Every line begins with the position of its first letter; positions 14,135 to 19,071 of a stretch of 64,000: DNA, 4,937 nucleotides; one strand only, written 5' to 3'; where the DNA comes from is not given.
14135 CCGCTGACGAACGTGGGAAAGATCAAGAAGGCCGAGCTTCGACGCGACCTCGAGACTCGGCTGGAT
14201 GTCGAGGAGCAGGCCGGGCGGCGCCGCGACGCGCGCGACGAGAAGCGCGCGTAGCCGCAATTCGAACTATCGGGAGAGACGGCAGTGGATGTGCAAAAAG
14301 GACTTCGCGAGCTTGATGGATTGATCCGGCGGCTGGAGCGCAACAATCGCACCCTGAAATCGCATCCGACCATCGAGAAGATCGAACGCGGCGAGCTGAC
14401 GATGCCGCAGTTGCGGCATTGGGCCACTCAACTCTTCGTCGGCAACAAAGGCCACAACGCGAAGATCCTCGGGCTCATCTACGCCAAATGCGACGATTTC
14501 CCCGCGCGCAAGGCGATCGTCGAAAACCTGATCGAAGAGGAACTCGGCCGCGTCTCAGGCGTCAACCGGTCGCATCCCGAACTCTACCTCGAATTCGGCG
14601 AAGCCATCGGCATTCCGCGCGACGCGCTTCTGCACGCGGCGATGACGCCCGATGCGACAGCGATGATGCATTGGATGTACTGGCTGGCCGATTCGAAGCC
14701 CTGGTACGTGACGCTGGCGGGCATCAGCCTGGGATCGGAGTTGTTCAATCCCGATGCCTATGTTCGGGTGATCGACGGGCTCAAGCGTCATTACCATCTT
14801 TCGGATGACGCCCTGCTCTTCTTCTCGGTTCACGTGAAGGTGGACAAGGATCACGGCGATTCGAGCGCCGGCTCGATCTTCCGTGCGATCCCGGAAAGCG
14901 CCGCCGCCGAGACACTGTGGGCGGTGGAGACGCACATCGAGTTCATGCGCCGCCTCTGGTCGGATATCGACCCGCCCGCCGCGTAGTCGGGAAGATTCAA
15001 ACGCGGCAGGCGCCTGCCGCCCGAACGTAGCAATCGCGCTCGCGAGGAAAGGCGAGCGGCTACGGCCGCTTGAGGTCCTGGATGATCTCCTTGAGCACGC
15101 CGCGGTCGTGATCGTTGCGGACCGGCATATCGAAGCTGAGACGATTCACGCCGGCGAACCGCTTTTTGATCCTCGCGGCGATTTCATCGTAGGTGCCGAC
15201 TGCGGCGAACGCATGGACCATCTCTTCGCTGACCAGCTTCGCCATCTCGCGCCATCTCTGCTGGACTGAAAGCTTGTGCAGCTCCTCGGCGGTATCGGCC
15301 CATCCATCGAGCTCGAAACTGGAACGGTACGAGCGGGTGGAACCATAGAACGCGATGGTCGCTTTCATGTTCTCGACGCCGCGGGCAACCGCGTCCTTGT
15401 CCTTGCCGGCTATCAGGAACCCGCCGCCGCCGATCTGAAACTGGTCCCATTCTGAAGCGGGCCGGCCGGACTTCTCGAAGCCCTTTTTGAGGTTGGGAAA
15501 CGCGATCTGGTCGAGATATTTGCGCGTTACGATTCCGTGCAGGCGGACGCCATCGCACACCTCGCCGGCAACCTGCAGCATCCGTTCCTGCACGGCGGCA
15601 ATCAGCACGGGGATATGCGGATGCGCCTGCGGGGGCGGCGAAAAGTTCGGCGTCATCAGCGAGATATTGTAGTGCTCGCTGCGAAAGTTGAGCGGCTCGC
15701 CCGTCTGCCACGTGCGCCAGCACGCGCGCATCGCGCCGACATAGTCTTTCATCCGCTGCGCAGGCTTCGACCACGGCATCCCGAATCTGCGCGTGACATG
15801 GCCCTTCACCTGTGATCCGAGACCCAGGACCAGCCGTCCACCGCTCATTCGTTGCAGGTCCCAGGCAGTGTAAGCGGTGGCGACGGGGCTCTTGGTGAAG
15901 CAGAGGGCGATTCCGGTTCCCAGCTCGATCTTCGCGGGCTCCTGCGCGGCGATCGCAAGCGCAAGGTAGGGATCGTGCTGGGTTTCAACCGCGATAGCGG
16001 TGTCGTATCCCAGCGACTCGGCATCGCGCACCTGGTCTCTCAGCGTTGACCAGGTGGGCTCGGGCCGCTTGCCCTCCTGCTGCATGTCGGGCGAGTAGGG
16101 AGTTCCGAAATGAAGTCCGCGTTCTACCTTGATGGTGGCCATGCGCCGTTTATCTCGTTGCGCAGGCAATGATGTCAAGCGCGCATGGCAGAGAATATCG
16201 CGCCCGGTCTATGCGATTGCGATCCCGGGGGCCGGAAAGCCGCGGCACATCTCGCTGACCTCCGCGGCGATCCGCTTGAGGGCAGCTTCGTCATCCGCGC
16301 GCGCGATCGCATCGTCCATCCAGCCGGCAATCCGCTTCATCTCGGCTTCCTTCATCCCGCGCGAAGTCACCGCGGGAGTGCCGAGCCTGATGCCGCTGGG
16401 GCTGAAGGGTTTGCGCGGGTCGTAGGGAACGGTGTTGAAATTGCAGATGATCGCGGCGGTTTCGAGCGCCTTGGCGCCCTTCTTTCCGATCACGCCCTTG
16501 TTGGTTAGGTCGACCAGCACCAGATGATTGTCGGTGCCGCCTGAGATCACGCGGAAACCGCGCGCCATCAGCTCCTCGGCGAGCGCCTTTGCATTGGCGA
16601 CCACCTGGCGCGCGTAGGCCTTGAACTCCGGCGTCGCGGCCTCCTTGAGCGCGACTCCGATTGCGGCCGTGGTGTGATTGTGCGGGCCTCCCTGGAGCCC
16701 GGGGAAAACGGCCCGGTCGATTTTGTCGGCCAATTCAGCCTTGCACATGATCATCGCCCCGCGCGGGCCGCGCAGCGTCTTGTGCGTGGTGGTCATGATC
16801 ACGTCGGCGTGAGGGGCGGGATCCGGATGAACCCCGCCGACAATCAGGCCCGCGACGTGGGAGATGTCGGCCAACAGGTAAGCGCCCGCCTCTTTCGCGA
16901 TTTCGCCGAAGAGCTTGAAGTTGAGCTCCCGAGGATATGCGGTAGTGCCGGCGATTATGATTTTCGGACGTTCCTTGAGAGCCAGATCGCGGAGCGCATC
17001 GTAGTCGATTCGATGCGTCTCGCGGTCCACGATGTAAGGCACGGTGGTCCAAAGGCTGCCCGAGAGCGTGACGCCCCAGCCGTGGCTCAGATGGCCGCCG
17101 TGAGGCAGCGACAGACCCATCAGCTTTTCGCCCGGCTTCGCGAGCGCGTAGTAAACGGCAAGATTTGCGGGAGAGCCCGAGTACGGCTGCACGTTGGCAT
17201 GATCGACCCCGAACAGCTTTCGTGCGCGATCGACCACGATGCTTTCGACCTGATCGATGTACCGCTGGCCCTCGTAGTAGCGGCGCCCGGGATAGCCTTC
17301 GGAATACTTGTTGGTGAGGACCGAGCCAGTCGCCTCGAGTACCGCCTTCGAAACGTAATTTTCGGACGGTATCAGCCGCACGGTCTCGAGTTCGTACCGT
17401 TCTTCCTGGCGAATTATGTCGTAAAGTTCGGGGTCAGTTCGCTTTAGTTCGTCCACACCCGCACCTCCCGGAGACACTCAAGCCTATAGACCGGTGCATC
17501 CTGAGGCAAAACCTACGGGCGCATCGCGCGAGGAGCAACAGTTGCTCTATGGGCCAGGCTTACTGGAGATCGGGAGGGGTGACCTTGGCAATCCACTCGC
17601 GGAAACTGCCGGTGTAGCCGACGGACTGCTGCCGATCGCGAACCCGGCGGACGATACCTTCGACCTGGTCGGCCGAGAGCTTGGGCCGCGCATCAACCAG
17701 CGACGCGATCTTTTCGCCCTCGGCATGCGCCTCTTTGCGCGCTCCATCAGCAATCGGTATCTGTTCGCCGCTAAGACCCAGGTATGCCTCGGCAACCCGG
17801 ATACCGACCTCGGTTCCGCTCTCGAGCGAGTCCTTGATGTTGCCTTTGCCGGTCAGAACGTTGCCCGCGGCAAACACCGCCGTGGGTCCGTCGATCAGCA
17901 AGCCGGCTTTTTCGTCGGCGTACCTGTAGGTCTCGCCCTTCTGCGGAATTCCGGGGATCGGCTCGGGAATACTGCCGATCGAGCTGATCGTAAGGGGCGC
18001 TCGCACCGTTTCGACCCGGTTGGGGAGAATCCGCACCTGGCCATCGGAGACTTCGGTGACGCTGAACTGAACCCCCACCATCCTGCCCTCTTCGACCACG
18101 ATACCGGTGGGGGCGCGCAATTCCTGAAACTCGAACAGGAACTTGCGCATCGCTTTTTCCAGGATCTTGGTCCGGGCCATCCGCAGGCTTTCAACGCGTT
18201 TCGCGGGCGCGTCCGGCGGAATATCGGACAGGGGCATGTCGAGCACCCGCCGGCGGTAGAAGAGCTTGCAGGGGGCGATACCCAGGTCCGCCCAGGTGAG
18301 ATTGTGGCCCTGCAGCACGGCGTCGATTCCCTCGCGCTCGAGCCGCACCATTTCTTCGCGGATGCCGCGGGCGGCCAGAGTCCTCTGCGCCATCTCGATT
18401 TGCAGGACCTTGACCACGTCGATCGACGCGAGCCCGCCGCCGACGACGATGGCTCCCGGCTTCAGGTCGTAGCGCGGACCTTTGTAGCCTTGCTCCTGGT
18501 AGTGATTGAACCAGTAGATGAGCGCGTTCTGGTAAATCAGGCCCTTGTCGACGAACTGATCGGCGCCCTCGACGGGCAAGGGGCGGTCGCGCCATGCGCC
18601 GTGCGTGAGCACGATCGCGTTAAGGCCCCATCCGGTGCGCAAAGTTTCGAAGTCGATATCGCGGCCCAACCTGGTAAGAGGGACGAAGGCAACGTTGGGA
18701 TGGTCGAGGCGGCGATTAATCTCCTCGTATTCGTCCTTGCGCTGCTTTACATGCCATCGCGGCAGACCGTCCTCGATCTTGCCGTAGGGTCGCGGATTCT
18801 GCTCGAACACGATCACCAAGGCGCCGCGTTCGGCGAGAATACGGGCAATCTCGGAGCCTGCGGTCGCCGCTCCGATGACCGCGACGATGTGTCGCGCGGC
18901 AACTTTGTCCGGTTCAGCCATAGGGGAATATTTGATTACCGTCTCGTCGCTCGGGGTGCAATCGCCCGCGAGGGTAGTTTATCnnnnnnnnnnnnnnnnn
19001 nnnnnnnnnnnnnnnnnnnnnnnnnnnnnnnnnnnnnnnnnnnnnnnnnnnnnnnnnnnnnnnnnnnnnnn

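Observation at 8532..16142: Aromatic-acid processing cluster with two unrelated diiron oxygenase scaffolds and a stand-alone DhbE-like adenylase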

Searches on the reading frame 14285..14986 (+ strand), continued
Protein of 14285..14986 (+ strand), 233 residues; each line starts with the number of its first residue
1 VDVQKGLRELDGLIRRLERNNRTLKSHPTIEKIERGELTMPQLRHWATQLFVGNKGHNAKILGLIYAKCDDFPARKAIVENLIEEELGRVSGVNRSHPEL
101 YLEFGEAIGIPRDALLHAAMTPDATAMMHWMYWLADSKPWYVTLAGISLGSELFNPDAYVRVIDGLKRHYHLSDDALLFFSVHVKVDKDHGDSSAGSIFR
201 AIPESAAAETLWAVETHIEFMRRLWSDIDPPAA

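Call 68: search_protein_families(library=ncbifam, proteins=[L082:862-1560:+, L083:3093-4040:+, L086:6692-7639:+], max_evalue=0.00001)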
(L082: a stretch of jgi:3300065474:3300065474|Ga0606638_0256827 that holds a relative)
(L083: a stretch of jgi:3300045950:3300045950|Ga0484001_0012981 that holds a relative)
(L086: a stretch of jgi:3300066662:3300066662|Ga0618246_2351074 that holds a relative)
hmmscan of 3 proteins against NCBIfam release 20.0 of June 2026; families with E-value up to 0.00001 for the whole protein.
L082:862-1560:+ (233 aa): 32 families (the best 25 are shown)
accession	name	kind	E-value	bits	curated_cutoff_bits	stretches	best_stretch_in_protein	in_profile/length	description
TIGR03619.1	F420_Rv2161c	subfamily_domain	7.8e-68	228.7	166.9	1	21-233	2-209/247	TIGR03619 family F420-dependent LLM class oxidoreductase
TIGR03560.1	F420_Rv1855c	subfamily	8e-43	146.8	231.4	1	18-233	14-219/227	TIGR03560 family F420-dependent LLM class oxidoreductase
TIGR03854.1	F420_MSMEG_3544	hypoth_equivalog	9.9e-38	130.1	295.6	1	67-231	41-203/290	TIGR03854 family LLM class F420-dependent oxidoreductase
TIGR03621.1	F420_MSMEG_2516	subfamily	3.5e-28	98.6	213.15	1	69-190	42-158/295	TIGR03621 family F420-dependent LLM class oxidoreductase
TIGR03571.1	lucif_BA3436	subfamily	1.5e-27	96.7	303.9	1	18-223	32-222/304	TIGR03571 family LLM class oxidoreductase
TIGR04020.1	seco_metab_LLM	subfamily_domain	4.7e-22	78.6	244.45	1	67-203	51-186/341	MupA/Atu3671 family FMN-dependent luciferase-like monooxygenase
TIGR04021.1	LLM_DMSO2_sfnG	equivalog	4e-21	75.8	382.95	1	62-232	56-227/350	dimethylsulfone monooxygenase SfnG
NF002619.0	PRK02271.1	equivalog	2.2e-20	73.2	276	1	68-197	41-166/329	5,10-methylenetetrahydromethanopterin reductase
TIGR03559.1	F420_Rv3520c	subfamily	9.3e-20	70.9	335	1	70-215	41-196/325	LLM class F420-dependent oxidoreductase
TIGR03856.1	F420_MSMEG_2906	subfamily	1.5e-19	70.6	243.7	1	19-128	18-112/249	LLM class F420-dependent oxidoreductase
TIGR04465.1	ArgArg_F420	equivalog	8.7e-19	67.8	470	1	17-233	60-259/364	F420-dependent hydroxymycolic acid dehydrogenase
TIGR03557.1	F420_G6P_family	subfamily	9.5e-19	67.7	210.4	1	15-204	11-184/316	TIGR03557 family F420-dependent LLM class oxidoreductase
TIGR03857.1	F420_MSMEG_2249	hypoth_equivalog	3.1e-18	66.1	218.4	1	73-233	46-203/329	TIGR03857 family LLM class F420-dependent oxidoreductase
TIGR04024.1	F420_NP1902A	hypoth_equivalog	1.3e-17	63.5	345.4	1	71-231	44-202/330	TIGR04024 family LLM class F420-dependent oxidoreductase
TIGR03555.1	F420_mer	equivalog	2e-17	63.6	348.7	1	70-231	41-199/325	5,10-methylenetetrahydromethanopterin reductase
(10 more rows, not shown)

L083:3093-4040:+ (315 aa): 18 families
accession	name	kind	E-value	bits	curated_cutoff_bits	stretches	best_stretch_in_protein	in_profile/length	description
TIGR03842.1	F420_CPS_4043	hypoth_equivalog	4.9e-41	140.9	295.45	1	11-309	9-321/329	TIGR03842 family LLM class F420-dependent oxidoreductase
NF002619.0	PRK02271.1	equivalog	6.4e-39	134.1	276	1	8-309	7-320/329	5,10-methylenetetrahydromethanopterin reductase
TIGR03555.1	F420_mer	equivalog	1.4e-37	129.8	348.7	2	132-309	150-319/325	5,10-methylenetetrahydromethanopterin reductase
TIGR03857.1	F420_MSMEG_2249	hypoth_equivalog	2.1e-23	83.1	218.4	2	13-127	12-125/329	TIGR03857 family LLM class F420-dependent oxidoreductase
TIGR03620.1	F420_MSMEG_4141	subfamily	2e-18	66.7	219.8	1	11-167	14-162/280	TIGR03620 family F420-dependent LLM class oxidoreductase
TIGR03619.1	F420_Rv2161c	subfamily_domain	3.3e-18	66.2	166.9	1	42-131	43-135/247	TIGR03619 family F420-dependent LLM class oxidoreductase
TIGR04024.1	F420_NP1902A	hypoth_equivalog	3.7e-18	65.3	345.4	2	12-98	12-95/330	TIGR04024 family LLM class F420-dependent oxidoreductase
TIGR03559.1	F420_Rv3520c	subfamily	3.1e-15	56.1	335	1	14-97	12-92/325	LLM class F420-dependent oxidoreductase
TIGR03617.1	F420_MSMEG_2256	subfamily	7.4e-15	54.7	278.15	1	132-306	139-309/318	TIGR03617 family F420-dependent LLM class oxidoreductase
TIGR03564.1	F420_MSMEG_4879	subfamily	8.3e-15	55.1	234.25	1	18-132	2-116/265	TIGR03564 family F420-dependent LLM class oxidoreductase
TIGR04465.1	ArgArg_F420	equivalog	6.1e-13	48.5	470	1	46-99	97-151/364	F420-dependent hydroxymycolic acid dehydrogenase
TIGR03841.1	F420_Rv3093c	subfamily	6.1e-12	45.5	213.65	1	131-298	145-297/298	LLM class F420-dependent oxidoreductase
TIGR03554.1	F420_G6P_DH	equivalog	1e-10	41.2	420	1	131-207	166-243/331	glucose-6-phosphate dehydrogenase (coenzyme-F420)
TIGR03557.1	F420_G6P_family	subfamily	1.9e-10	40.4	210.4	1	15-98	13-103/316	TIGR03557 family F420-dependent LLM class oxidoreductase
TIGR03560.1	F420_Rv1855c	subfamily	2.7e-10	40.5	231.4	1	41-100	48-107/227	TIGR03560 family F420-dependent LLM class oxidoreductase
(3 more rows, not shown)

L086:6692-7639:+ (315 aa): 1 family
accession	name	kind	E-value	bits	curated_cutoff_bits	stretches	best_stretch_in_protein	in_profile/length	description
NF033566.1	adhes_LIC20035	equivalog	1.3e-11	44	250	1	187-274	108-195/434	LIC20035 family adhesin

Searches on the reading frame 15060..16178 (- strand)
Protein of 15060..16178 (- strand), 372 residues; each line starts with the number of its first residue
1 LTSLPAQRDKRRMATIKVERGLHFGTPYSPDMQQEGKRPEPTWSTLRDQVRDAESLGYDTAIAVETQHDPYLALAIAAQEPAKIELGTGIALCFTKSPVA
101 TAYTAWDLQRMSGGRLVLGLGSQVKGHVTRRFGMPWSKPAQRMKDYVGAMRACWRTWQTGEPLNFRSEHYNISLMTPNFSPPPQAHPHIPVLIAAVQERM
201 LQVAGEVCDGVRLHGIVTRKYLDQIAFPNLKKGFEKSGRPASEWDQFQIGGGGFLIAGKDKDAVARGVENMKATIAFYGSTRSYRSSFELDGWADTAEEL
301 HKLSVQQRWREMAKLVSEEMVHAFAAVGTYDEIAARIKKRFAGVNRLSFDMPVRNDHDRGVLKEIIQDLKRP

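Call 3: search_protein_families(library=pfam, proteins=[window:15060-16178:-], max_evalue=0.01)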
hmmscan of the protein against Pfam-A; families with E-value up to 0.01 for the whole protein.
window:15060-16178:- (372 aa): 1 family
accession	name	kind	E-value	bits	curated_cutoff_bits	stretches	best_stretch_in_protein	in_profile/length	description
PF00296.26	Bac_luciferase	-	5.9e-65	220.1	27.9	1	33-339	12-306/314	Luciferase-like monooxygenase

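Call 4: search_protein_families(library=ncbifam, proteins=[window:15060-16178:-], max_evalue=0.01)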
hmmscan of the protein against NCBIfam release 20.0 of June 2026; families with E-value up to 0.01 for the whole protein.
window:15060-16178:- (372 aa): 20 families
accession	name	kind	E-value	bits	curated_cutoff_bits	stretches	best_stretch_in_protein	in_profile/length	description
TIGR03617.1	F420_MSMEG_2256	subfamily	4.4e-114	380.7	278.15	1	51-370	2-317/318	TIGR03617 family F420-dependent LLM class oxidoreductase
NF002619.0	PRK02271.1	equivalog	4.3e-32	111.7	276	1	39-361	9-317/329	5,10-methylenetetrahydromethanopterin reductase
TIGR03555.1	F420_mer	equivalog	9.8e-32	110.6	348.7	1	45-359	13-314/325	5,10-methylenetetrahydromethanopterin reductase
TIGR03564.1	F420_MSMEG_4879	subfamily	1.1e-31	110.5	234.25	1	48-298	3-238/265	TIGR03564 family F420-dependent LLM class oxidoreductase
TIGR03559.1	F420_Rv3520c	subfamily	3.8e-29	101.8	335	1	45-339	14-313/325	LLM class F420-dependent oxidoreductase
TIGR04024.1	F420_NP1902A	hypoth_equivalog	5e-27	94.5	345.4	1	45-345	16-303/330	TIGR04024 family LLM class F420-dependent oxidoreductase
TIGR03619.1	F420_Rv2161c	subfamily_domain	3.7e-22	79.1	166.9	1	63-246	41-214/247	TIGR03619 family F420-dependent LLM class oxidoreductase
TIGR03560.1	F420_Rv1855c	subfamily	5e-20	72.3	231.4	1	39-204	8-184/227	TIGR03560 family F420-dependent LLM class oxidoreductase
TIGR03841.1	F420_Rv3093c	subfamily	1.6e-18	67.1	213.65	1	48-344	14-289/298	LLM class F420-dependent oxidoreductase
TIGR03621.1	F420_MSMEG_2516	subfamily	7.3e-18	64.7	213.15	1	44-220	14-182/295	TIGR03621 family F420-dependent LLM class oxidoreductase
TIGR03857.1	F420_MSMEG_2249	hypoth_equivalog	9.1e-18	64.5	218.4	1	46-241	16-203/329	TIGR03857 family LLM class F420-dependent oxidoreductase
TIGR03620.1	F420_MSMEG_4141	subfamily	2.7e-13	49.9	219.8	1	40-153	14-122/280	TIGR03620 family F420-dependent LLM class oxidoreductase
TIGR03571.1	lucif_BA3436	subfamily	1.8e-10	40.6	303.9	1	64-195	63-188/304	TIGR03571 family LLM class oxidoreductase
TIGR04027.1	LLM_KPN_01858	hypoth_equivalog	1e-07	31.2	412.9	1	45-157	21-141/326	putative FMN-dependent luciferase-like monooxygenase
TIGR03856.1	F420_MSMEG_2906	subfamily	1.2e-06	28.3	243.7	1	41-163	13-146/249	LLM class F420-dependent oxidoreductase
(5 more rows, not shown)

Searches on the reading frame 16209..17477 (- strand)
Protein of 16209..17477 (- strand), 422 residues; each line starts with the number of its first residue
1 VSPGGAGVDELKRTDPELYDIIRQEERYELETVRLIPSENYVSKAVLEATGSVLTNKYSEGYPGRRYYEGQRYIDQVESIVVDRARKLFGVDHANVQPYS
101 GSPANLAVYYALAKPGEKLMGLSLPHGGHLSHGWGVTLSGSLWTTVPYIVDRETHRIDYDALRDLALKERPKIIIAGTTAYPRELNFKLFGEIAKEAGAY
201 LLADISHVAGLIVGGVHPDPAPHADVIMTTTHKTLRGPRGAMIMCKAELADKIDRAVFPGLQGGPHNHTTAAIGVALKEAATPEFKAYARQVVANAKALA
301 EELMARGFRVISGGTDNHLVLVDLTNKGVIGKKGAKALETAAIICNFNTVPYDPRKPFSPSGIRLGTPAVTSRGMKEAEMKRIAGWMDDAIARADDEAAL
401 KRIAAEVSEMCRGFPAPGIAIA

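Call 3: search_protein_families(library=pfam, proteins=[window:16209-17477:-], max_evalue=0.01)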
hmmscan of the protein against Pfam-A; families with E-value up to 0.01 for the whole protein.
window:16209-17477:- (422 aa): 2 families
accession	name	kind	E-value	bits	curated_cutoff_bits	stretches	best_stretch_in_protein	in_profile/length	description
PF00464.25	SHMT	-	2.7e-159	530.5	27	1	11-387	1-399/399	Serine hydroxymethyltransferase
PF00155.27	Aminotran_1_2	-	1.2e-07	31.8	19.7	1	87-377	53-356/361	Aminotransferase class I and II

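Call 4: search_protein_families(library=ncbifam, proteins=[window:16209-17477:-], max_evalue=0.01)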
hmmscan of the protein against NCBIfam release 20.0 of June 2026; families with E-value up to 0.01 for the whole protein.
window:16209-17477:- (422 aa): 5 families
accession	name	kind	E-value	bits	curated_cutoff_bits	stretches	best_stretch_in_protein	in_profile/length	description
NF000586.1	PRK00011.1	subfamily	3.9e-174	579.1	335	1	15-415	1-402/404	serine hydroxymethyltransferase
NF010094.0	PRK13580.1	equivalog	1.3e-127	426.5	735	2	117-394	169-448/496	glycine hydroxymethyltransferase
TIGR04506.1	F_threo_transal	equivalog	1.2e-39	136.6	650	1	67-405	65-395/609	fluorothreonine transaldolase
TIGR03576.1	pyridox_MJ0158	hypoth_equivalog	0.00075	18.7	304.45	1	174-257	141-228/346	TIGR03576 family pyridoxal phosphate-dependent enzyme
NF005394.0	PRK06939.1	equivalog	0.0073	15.1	460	0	191-321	197-331/397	glycine C-acetyltransferase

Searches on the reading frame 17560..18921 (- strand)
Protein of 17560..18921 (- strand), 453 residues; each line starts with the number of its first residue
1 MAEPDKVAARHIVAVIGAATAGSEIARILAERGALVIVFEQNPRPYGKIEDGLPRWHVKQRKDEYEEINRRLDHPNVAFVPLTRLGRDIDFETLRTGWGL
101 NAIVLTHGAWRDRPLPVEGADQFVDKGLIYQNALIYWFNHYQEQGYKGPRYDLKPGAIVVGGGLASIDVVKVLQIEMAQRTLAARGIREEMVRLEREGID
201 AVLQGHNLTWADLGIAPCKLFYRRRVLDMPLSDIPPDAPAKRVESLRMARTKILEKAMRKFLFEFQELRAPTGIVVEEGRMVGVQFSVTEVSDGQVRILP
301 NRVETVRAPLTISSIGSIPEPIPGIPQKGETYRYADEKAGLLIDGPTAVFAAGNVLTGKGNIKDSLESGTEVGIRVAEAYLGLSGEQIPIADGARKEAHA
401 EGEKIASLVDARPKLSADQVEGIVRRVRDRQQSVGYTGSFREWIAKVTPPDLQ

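Call 5: search_protein_families(library=pfam, proteins=[window:17560-18921:-], max_evalue=0.01)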
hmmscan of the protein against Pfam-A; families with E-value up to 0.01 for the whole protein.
window:17560-18921:- (453 aa): 2 families
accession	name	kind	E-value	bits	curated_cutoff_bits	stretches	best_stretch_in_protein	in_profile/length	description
PF07992.20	Pyr_redox_2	-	0.0011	18.9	26.1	0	13-169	3-157/291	Pyridine nucleotide-disulphide oxidoreductase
PF00070.33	Pyr_redox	-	0.0015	19.4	22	0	13-49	2-37/82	Pyridine nucleotide-disulphide oxidoreductase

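Call 40: search_protein_families(library=ncbifam, proteins=[window:17560-18921:-], max_evalue=0.01)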
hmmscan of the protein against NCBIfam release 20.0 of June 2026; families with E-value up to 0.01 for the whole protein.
window:17560-18921:- (453 aa): 17 families
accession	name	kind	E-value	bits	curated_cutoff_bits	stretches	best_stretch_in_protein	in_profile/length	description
NF009409.0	PRK12770.1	subfamily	4.1e-15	55.7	343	2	10-181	18-200/360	putative glutamate synthase subunit beta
TIGR01317.1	GOGAT_sm_gam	subfamily_domain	1.8e-13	50.2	447.7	1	5-171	138-300/485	glutamate synthase small subunit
NF009410.0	PRK12771.1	subfamily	2.5e-13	49.5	516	1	9-211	137-326/566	NAD(P)-binding protein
NF010590.0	PRK13984.1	equivalog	5.6e-12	44.6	946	1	10-173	288-442/611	putative oxidoreductase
NF009454.0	PRK12814.1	equivalog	3.1e-11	42.4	916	1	11-209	194-379/657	putative NADPH-dependent glutamate synthase small subunit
TIGR01316.1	gltA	equivalog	5.9e-10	38.5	471.75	1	9-202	132-320/449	NADPH-dependent glutamate synthase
TIGR03315.1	Se_ygfK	equivalog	3.2e-08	31.5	835.3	1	3-171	530-683/1012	putative selenate reductase subunit YgfK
TIGR01318.1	gltD_gamma_fam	subfamily_domain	1e-06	27.6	482.95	1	11-201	142-330/467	glutamate synthase, small subunit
NF045599.1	bili_reduct_long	exception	1.6e-06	26.7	750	1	9-121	380-486/641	bilirubin reductase, long form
NF009451.0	PRK12809.1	equivalog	3.6e-06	25.6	1154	1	9-198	309-496/639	formate-dependent uric acid utilization protein YgfT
NF009408.0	PRK12769.1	equivalog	4.8e-05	21.7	1003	1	11-173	328-487/659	formate-dependent uric acid utilization protein AegA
NF002480.1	PRK01747.1-1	equivalog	9.1e-05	21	540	1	4-45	242-283/645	bifunctional tRNA (5-methylaminomethyl-2-thiouridine)(34)-methyltransferase MnmC2/FAD-dependent 5-carboxymethylaminomethyl-2-thiouridine(34)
NF009414.0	PRK12778.1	equivalog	0.00012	20.5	1103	1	10-197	431-614/752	bifunctional dihydroorotate dehydrogenase B NAD binding subunit/NADPH-dependent glutamate synthase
TIGR03197.1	MnmC_Cterm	equivalog_domain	0.00083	18.5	174.2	1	13-45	2-34/400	FAD-dependent 5-carboxymethylaminomethyl-2-thiouridine(34) oxidoreductase MnmC1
TIGR03997.1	mycofact_OYE_2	equivalog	0.0011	17.5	793.15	1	8-113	377-477/645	mycofactocin system FadH/OYE family oxidoreductase 2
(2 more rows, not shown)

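Call 53: search_protein_families(library=pfam, proteins=[window:17560-18921:-], max_evalue=1)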
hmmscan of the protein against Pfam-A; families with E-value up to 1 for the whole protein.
window:17560-18921:- (453 aa): 7 families
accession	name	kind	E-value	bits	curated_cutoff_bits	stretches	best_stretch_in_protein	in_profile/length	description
PF07992.20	Pyr_redox_2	-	0.0011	18.9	26.1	1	13-169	3-157/291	Pyridine nucleotide-disulphide oxidoreductase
PF00070.33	Pyr_redox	-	0.0015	19.4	22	1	13-49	2-37/82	Pyridine nucleotide-disulphide oxidoreductase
PF02737.24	3HCDH_N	-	0.018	15.4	22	1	13-51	2-40/180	3-hydroxyacyl-CoA dehydrogenase, NAD binding domain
PF01266.30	DAO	-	0.023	14.6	27.9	1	13-45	2-34/353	FAD dependent oxidoreductase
PF01262.27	AlaDh_PNT_C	-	0.032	14.1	23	1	12-74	30-92/214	Alanine dehydrogenase/PNT, C-terminal domain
PF13450.12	NAD_binding_8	-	0.069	13.9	21.9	1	15-49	1-35/68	NAD(P)-binding Rossmann-like domain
PF02254.24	TrkA_N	-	0.17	12.7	23.8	1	13-48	1-36/116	TrkA-N domain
